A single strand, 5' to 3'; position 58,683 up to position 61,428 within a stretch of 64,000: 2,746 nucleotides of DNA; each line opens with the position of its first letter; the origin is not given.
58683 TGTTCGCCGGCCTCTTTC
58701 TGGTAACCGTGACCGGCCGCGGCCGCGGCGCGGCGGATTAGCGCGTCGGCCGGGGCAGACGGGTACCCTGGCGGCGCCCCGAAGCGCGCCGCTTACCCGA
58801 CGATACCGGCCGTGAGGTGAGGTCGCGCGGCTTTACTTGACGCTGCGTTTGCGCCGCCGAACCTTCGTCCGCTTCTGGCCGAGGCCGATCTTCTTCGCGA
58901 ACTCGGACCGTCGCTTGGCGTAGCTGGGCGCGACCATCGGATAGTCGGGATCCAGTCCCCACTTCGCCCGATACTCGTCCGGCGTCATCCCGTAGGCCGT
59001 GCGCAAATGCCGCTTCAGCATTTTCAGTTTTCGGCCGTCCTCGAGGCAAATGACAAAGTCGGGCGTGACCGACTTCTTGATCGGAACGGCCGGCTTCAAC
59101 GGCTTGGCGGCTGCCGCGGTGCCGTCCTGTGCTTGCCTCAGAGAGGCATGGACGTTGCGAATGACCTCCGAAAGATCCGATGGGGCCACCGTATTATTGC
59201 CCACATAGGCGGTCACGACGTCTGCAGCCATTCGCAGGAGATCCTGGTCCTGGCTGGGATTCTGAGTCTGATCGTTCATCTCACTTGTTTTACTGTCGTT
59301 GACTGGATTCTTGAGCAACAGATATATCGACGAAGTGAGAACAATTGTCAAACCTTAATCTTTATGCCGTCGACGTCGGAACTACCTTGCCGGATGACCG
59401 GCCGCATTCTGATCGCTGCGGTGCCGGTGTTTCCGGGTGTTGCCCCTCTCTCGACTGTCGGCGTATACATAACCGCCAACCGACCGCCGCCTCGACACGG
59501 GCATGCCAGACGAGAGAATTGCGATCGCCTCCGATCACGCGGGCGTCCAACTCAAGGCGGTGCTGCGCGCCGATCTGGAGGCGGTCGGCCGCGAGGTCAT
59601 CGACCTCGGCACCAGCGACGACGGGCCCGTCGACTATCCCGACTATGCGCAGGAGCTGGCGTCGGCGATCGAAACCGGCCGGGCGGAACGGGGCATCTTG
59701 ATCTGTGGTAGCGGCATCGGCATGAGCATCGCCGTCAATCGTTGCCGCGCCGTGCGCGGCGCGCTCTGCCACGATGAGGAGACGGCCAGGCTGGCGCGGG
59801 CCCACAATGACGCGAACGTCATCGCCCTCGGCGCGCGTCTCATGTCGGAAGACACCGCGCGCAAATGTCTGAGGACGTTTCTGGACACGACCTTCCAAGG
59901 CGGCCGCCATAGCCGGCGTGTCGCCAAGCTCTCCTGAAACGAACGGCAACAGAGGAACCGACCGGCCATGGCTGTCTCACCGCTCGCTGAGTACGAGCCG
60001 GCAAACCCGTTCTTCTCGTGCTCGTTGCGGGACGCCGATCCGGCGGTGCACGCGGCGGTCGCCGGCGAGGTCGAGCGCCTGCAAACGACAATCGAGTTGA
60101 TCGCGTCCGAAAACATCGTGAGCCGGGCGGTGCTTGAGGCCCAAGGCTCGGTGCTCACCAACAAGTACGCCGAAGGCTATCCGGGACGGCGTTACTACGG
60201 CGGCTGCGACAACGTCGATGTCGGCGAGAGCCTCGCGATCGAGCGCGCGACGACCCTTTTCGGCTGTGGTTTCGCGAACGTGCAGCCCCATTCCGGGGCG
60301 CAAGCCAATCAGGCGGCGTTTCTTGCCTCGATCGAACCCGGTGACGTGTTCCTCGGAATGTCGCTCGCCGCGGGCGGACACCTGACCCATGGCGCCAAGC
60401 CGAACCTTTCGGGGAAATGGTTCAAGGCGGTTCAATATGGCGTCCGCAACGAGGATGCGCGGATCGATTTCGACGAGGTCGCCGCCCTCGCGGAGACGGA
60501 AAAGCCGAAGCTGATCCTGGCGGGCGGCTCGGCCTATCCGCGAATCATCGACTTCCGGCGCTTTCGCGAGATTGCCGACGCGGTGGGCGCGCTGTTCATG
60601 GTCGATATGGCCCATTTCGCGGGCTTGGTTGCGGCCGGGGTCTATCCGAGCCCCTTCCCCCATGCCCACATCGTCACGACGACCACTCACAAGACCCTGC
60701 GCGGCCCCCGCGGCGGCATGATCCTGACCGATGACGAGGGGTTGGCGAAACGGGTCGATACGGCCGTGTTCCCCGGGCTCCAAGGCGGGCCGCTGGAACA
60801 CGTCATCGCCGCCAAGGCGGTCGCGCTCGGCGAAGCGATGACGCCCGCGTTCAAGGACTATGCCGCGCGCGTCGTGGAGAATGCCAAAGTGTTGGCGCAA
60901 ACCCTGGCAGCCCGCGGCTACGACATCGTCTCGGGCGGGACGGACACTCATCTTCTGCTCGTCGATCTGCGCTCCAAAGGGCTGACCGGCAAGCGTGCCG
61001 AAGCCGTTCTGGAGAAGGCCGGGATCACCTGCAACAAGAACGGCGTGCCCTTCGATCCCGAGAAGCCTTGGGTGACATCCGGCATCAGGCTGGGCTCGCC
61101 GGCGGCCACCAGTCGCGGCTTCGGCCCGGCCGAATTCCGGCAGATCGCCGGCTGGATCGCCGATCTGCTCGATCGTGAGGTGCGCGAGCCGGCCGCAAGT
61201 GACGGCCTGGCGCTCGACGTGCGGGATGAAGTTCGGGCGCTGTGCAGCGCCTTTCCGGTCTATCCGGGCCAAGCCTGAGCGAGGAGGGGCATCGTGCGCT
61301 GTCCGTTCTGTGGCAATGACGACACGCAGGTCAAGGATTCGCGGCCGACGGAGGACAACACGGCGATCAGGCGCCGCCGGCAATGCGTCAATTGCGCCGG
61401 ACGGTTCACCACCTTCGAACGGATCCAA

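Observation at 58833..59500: MucR/Ros regulator with Cys-to-Asp zinc-finger substitution behind an AT-rich promoter island; the gene is noticeably less GC-rich than its surroundings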

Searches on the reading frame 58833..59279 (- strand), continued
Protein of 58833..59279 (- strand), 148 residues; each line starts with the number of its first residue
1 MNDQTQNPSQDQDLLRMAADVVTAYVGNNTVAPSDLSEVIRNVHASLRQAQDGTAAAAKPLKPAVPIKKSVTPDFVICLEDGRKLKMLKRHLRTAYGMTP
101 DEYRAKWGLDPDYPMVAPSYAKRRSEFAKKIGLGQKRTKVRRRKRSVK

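Call 51: fold_search(model_id=the predicted structure, library=pdb)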
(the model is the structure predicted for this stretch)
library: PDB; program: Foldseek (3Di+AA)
matches with E <= 10: 42; with E <= 0.001: 0
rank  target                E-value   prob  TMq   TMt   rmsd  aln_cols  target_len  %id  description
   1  5z0v_B                1.4e+00  0.10  0.20  0.08  13.5       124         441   13  Structural insight into the Zika virus capsid encapsulating the viral genome (released 2018-04-11)
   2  7nac_R                1.4e+00  0.04  0.13  0.15  23.0       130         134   18  State E2 nucleolar 60S ribosomal biogenesis intermediate - Composite model (released 2022-11-09)
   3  8azw_n                2.5e+00  0.04  0.15  0.18  18.8       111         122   20  Cryo-EM structure of the plant 60S subunit (released 2023-06-07)
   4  6tqn_U                3.1e+00  0.03  0.11  0.07  14.7        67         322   16  rrn anti-termination complex without S4 (released 2020-08-05)
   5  2m64_MODEL_1_A        3.3e+00  0.05  0.21  0.15  23.0       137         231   14  1H, 13C and 15N Chemical Shift Assignments for Phl p 5a (released 2014-03-26)
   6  7zm7_J                4.2e+00  0.05  0.19  0.15  16.6       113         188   17  CryoEM structure of mitochondrial complex I from Chaetomium thermophilum (inhibited by DDM) (released 2022-11-30)
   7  5nmo_B                4.4e+00  0.06  0.17  0.19  15.2       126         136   13  Structure of the Bacillus subtilis Smc Joint domain (released 2017-06-21)
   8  4roe_A                5.0e+00  0.02  0.15  0.08  21.1       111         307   16  Human TFIIB-related factor 2 (Brf2) and TBP bound to RPPH1 promoter (released 2015-12-30)
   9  9dtf_D                5.0e+00  0.02  0.11  0.05  22.6        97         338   15  Crystal structure of the complex of M. tuberculosis PheRS with cognate precursor tRNA and fragment DDD01008876 (released 2025-06-04)
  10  6lul_MODEL_1_A        5.3e+00  0.01  0.14  0.10  25.5       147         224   12  NMR structure and dynamics studies of yeast respiratory super-complex factor 2 in micelles (released 2020-10-07)
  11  6aeo_A                5.7e+00  0.06  0.21  0.07  15.4        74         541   19  TssL periplasmic domain (released 2019-06-12)
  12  9m7y_F                5.7e+00  0.04  0.24  0.17  24.0       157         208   12  Cryo-EM structure of gp79-dependent RNAP promoter open complex (released 2025-09-03)
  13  8eup_h                5.7e+00  0.02  0.14  0.17  16.9        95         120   16  Ytm1 associated 60S nascent ribosome State 1A (released 2022-11-30)
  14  8fs7_E                5.7e+00  0.02  0.17  0.09  14.2       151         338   18  Structure of S. cerevisiae Rad24-RFC loading the 9-1-1 clamp onto a 10-nt gapped DNA in step 5 (closed 9-1-1 and stabl (released 2023-06-14)
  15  9oa1_Z                6.0e+00  0.07  0.20  0.14  15.3        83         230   13  Ecoli DnaB helicase and Phage Lambda loader P with ADP-Mg in a 6:5 stoichiometry ratio. (released 2025-07-16)
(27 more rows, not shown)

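Call 61: list_cluster_members(proteins=[P0001, P0002])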
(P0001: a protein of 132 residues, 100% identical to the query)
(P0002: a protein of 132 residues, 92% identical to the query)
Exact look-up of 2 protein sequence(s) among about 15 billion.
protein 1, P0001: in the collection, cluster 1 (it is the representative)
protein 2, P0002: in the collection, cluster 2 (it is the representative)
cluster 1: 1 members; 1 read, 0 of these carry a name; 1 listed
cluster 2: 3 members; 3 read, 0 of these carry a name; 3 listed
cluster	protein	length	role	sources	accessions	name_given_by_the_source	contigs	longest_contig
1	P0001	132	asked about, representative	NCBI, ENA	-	-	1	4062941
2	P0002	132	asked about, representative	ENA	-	-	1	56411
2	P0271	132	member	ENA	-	-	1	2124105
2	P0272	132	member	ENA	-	-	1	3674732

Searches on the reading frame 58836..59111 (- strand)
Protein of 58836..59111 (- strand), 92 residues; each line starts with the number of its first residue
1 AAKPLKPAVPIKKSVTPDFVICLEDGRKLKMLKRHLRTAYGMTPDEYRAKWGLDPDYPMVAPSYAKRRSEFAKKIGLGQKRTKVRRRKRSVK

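Call 56: predict_structure(alignment_id=A4)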
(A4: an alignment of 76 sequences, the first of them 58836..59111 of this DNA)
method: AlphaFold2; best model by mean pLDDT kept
length: 92 residues; sequences in the alignment: 76
mean_pLDDT: 57.0   pTM: 0.36
mean pLDDT of the five models: 57.0, 56.5, 56.5, 55.2, 52.7
residues with pLDDT >= 90: 0; 70-90: 24; 50-70: 34; < 50: 34
segments of 3 or more residues with pLDDT < 50: 1-30
pLDDT, mean of each block of 10 residues (from residue 1): 40 39 40 64 78 70 66 66 51 47
secondary structure, 60 per line:
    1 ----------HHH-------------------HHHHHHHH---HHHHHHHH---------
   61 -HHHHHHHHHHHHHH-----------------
elements in order: H33-40 H44-51 H62-75

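Call 59: fold_search(model_id=the predicted structure, library=pdb)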
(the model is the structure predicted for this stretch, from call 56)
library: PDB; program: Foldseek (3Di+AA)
matches with E <= 10: 7; with E <= 0.001: 0
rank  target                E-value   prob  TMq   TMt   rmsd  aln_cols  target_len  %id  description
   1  3gl5                  4.3e+00  0.04  0.18  0.09  10.5        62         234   18  Crystal structure of probable DsbA oxidoreductase SCO1869 from Streptomyces coelicolor (released 2009-03-31)
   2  12dl_QC               6.9e+00  0.04  0.18  0.11   7.0        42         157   17  Native structure of the cytoplasmic lattice (CPL) asymmetric unit from mouse MII eggs (released 2026-04-08)
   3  7aqq_y                6.9e+00  0.03  0.14  0.07   6.1        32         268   25  Cryo-EM structure of Arabidopsis thaliana Complex-I (membrane core) (released 2021-12-08)
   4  7ar8_y                7.9e+00  0.02  0.14  0.07   6.1        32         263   25  Cryo-EM structure of Arabidopsis thaliana complex-I (closed conformation) (released 2021-12-15)
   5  7bhy_A                8.5e+00  0.06  0.18  0.29   7.0        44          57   11  DNA-binding domain of DeoR in complex with the DNA operator (released 2021-11-10)
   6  7ut1_A                8.5e+00  0.03  0.17  0.08   5.7        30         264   23  Higher-order assembly of multiple MMTV strand transfer complex intasomes (released 2022-08-24)
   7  3hug_E                9.7e+00  0.05  0.28  0.33   5.4        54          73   15  Crystal structure of Mycobacterium tuberculosis anti-sigma factor RslA in complex with -35 promoter binding domain of  (released 2010-03-02)

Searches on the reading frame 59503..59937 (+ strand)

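Call 4: search_protein_families(library=pfam, proteins=[window:59503-59937:+])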
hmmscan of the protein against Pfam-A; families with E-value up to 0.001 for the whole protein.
window:59503-59937:+ (144 aa): 1 family
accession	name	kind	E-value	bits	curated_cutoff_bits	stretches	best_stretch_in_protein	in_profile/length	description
PF02502.23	LacAB_rpiB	-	1.2e-54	184.5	24.7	1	6-143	1-138/138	Ribose/Galactose Isomerase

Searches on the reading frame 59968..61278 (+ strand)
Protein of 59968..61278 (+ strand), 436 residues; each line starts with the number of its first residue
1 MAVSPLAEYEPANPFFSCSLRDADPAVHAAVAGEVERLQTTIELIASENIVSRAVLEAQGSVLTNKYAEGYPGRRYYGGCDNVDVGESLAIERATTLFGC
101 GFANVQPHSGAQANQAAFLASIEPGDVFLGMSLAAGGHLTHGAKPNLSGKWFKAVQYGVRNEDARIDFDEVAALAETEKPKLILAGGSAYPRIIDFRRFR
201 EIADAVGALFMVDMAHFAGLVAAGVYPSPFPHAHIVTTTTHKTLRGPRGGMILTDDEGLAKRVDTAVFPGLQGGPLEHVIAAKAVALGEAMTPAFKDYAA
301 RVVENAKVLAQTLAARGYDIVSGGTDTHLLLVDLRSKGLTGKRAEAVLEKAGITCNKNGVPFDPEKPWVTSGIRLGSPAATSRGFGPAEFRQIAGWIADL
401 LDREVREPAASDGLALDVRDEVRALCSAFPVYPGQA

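Call 36: search_protein_families(library=pfam, proteins=[window:59968-61278:+])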
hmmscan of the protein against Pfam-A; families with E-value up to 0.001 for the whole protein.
window:59968-61278:+ (436 aa): 2 families
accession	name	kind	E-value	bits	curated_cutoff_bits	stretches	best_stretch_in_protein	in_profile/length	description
PF00464.25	SHMT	-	1.2e-164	548.1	27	1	20-397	1-399/399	Serine hydroxymethyltransferase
PF01041.23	DegT_DnrJ_EryC1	-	0.00044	20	19.8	1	155-272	89-204/360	DegT/DnrJ/EryC1/StrS aminotransferase family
